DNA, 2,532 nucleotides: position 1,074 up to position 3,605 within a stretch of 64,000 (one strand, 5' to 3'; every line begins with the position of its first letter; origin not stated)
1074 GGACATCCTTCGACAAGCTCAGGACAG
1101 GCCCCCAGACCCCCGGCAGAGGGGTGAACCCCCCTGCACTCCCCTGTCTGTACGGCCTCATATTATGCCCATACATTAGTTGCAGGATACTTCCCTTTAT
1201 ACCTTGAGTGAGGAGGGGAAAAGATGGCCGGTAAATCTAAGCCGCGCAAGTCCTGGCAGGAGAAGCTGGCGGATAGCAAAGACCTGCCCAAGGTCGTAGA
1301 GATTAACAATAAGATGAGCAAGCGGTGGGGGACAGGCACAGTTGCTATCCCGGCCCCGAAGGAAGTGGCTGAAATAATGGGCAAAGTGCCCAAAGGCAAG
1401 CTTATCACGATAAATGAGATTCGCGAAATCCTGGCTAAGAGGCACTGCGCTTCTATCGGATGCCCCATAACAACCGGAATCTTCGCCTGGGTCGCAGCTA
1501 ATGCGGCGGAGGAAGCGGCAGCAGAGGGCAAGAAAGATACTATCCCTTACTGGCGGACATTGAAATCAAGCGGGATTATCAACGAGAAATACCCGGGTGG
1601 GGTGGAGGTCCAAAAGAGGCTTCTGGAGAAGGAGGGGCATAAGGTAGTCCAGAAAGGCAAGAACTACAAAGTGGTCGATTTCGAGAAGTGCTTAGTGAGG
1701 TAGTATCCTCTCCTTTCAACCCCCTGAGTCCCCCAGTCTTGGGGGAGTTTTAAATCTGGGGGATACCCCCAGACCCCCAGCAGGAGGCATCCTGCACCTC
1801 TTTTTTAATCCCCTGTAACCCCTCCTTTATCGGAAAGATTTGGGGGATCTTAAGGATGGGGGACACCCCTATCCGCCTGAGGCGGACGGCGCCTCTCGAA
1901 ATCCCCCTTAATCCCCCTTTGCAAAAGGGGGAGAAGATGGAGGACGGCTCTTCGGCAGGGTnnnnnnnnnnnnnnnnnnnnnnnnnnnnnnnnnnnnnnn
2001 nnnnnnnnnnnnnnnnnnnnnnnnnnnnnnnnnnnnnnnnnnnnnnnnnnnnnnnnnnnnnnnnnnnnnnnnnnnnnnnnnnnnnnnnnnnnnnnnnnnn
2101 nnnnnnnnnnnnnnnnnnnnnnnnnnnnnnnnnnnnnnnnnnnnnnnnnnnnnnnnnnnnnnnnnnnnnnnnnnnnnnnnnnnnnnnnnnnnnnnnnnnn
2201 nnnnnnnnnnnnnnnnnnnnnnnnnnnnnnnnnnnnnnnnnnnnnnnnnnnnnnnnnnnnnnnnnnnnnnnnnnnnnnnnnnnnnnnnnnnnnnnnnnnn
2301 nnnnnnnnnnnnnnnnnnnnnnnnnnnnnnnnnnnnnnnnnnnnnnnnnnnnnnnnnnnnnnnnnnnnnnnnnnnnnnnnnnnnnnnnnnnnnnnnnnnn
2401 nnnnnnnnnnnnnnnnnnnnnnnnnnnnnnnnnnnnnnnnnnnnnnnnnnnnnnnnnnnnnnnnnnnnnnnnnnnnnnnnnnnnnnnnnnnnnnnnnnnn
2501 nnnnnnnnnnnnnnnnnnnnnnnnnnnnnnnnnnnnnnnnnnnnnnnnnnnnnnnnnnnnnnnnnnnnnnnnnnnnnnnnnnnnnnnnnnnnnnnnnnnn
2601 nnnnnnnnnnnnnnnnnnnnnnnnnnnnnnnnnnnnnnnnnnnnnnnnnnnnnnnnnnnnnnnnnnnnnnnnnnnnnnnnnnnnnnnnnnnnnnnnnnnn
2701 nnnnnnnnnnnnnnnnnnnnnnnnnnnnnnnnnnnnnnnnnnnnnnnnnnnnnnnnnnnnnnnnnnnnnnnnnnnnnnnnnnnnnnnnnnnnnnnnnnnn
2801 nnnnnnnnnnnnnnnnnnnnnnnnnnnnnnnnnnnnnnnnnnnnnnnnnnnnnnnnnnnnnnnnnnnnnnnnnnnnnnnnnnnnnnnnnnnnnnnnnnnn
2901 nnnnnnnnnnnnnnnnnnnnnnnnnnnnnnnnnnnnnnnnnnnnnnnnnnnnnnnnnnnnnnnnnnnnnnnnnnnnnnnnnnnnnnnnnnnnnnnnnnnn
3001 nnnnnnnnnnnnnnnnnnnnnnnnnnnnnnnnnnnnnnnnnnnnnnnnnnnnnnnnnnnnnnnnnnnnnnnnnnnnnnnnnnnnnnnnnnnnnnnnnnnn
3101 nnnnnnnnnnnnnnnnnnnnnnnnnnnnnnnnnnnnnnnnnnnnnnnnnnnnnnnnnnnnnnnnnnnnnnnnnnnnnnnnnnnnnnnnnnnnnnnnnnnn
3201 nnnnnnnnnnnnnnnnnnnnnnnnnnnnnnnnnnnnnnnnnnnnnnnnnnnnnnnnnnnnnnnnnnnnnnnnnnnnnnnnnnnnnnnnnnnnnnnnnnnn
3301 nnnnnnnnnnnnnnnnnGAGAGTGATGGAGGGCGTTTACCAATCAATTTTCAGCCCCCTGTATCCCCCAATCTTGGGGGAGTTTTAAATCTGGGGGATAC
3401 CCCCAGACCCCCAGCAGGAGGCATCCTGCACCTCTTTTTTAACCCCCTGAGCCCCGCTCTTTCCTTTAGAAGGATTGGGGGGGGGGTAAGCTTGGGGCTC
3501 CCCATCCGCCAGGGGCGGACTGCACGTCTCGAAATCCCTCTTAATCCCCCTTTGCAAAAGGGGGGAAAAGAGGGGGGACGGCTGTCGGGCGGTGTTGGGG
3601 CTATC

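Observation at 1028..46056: Dispersed hairpin-rich intergenic repeat family (8 copies in 64 kb)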

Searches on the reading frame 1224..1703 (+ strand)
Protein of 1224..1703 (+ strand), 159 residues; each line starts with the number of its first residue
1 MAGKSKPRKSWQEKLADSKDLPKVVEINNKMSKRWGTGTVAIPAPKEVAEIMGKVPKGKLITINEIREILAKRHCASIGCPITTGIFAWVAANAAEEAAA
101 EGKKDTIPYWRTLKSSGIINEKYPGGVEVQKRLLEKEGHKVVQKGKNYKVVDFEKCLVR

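Call 23: search_protein_families(library=pfam, proteins=[window:1224-1703:+], max_evalue=0.01)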
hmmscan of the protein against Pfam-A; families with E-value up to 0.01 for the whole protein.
window:1224-1703:+ (159 aa): 1 family
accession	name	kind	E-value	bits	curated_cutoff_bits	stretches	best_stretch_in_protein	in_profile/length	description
PF01035.26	DNA_binding_1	-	3.4e-06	27.2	27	1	46-138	4-80/81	6-O-methylguanine DNA methyltransferase, DNA binding domain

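Call 33: find_encoding_contigs(protein=window:1224-1703:+, flank=10000, max_places=6)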
Protein window:1224-1703:+ (159 aa): no gene with exactly this product is on record in the collection.

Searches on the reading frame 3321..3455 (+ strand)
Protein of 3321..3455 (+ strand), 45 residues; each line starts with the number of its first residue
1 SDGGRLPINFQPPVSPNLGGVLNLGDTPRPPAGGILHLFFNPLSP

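Call 94: find_homologous_proteins(query=A10, max_evalue=10)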
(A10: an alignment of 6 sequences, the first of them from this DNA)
Query A10 (6 sequences) (45 aa, profile of the alignment): 45 proteins with E <= 10 among 112 candidates.
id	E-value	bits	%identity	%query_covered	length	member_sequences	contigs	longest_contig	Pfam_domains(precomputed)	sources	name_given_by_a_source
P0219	2.4e-9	54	68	89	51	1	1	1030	-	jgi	jgi:hypothetical protein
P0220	2.4e-9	54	77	69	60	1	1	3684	-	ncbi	ncbi:MAG: hypothetical protein V3S84_04825, partial [Dehalococcoidales bacterium]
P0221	1.0e-8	52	70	60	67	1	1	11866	-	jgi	-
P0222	1.3e-8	52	79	64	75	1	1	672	-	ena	-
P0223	5.4e-8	50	67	73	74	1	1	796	-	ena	-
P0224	5.7e-8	50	76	76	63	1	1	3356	-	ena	-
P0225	7.4e-8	49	62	76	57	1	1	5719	-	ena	-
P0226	8.0e-8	49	76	64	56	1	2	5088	-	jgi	jgi:hypothetical protein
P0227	2.7e-7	48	65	76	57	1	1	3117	-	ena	-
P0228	2.7e-7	48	65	76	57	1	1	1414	-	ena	-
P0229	5.7e-7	47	69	71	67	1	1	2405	-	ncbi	-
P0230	6.3e-7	46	75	62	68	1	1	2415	-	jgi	jgi:hypothetical protein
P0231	7.2e-7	46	64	73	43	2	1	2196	-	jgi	jgi:hypothetical protein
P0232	7.3e-7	46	62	76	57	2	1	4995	-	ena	-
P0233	8.4e-7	46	64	73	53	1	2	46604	-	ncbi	-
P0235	1.7e-6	45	55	84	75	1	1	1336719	-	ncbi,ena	-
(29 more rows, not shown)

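Call 95: find_encoding_contigs(protein=P0235, flank=10000, max_places=3)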
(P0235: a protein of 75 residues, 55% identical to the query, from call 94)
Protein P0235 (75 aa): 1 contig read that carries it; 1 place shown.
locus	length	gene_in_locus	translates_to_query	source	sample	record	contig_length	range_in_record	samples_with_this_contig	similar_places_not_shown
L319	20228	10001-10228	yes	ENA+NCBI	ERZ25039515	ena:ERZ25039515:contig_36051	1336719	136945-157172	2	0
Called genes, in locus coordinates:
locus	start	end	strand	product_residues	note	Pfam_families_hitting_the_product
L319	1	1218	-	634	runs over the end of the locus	PF23569:NBD_SMAX1, PF00004:AAA, PF17871:AAA_lid_9, PF00158:Sigma54_activat (weak), PF07724:AAA_2, PF00004:AAA, PF07728:AAA_5, PF10431:ClpB_D2-small, +8 more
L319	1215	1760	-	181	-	PF02861:Clp_N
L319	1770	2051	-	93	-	-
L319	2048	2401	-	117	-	PF13411:MerR_1, PF13591:MerR_2, PF00376:MerR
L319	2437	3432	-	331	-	PF00226:DnaJ, PF01556:DnaJ_C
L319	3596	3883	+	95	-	PF00011:HSP20 (weak)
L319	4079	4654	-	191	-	PF00293:NUDIX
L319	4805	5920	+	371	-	PF00226:DnaJ, PF01556:DnaJ_C, PF27659:CHP02642 (faint), PF00684:DnaJ_CXXCXGXG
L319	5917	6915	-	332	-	PF01210:NAD_Gly3P_dh_N, PF03807:F420_oxidored (weak), PF07479:NAD_Gly3P_dh_C, PF20618:GPD_NAD_C_bact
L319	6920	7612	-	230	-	PF02660:G3P_acyltransf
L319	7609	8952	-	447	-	PF00005:ABC_tran (faint), PF00009:GTP_EFTU (weak), PF01926:MMR_HSR1, PF02421:FeoB_N, PF00009:GTP_EFTU, PF01926:MMR_HSR1, PF02421:FeoB_N, PF14714:KH_dom-like, +6 more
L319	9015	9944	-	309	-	PF02729:OTCace_N, PF00185:OTCace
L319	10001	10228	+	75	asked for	-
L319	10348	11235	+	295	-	PF02739:5_3_exonuc_N, PF01367:5_3_exonuc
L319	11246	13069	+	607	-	PF01612:DNA_pol_A_exo1, PF22619:DNA_polI_exo1 (weak), PF00476:DNA_pol_A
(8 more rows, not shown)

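Call 102: search_protein_families(library=pfam, proteins=[P0221], max_evalue=1)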
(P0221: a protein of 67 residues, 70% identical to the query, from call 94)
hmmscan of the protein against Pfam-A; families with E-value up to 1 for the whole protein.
P0221 (67 aa): 0 families

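Call 103: find_encoding_contigs(protein=P0233, flank=10000, max_places=2)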
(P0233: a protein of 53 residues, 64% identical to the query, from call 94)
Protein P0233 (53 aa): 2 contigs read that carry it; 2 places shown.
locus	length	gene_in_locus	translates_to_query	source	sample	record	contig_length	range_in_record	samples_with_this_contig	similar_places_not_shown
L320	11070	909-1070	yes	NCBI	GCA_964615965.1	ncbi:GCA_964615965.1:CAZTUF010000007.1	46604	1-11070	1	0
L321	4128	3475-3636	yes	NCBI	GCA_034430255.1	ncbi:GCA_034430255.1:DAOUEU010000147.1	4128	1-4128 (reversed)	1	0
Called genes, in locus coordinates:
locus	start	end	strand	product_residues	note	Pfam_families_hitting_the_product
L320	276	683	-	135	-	PF06935:DUF1284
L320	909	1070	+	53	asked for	-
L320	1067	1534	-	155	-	PF13622:4HBT_3 (faint), PF03061:4HBT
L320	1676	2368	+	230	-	PF00583:Acetyltransf_1, PF13508:Acetyltransf_7 (weak), PF13673:Acetyltransf_10 (weak)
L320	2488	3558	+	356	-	PF00437:T2SSE, PF25199:nSTAND_NTPase5 (faint)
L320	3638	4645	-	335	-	PF00037:Fer4 (faint), PF14697:Fer4_21, PF12838:Fer4_7 (weak), PF13187:Fer4_9 (weak)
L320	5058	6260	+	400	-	PF06050:HGD-D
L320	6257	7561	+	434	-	PF06050:HGD-D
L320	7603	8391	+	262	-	PF01869:BcrAD_BadFG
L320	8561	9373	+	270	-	PF03598:CdhC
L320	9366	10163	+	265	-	PF13614:AAA_31, PF00142:Fer4_NifH (faint), PF01656:CbiA, PF06564:CBP_BcsQ (weak)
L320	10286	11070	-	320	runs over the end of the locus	PF00106:adh_short (weak), PF01073:3Beta_HSD, PF01370:Epimerase, PF02719:Polysacc_synt_2 (weak), PF04321:RmlD_sub_bind, PF07993:NAD_binding_4 (weak), PF13460:NAD_binding_10, PF16363:GDP_Man_Dehyd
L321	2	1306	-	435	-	?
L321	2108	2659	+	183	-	PF00376:MerR (weak), PF12728:HTH_17, PF13411:MerR_1, PF00072:Response_reg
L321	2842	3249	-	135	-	PF06935:DUF1284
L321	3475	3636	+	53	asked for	-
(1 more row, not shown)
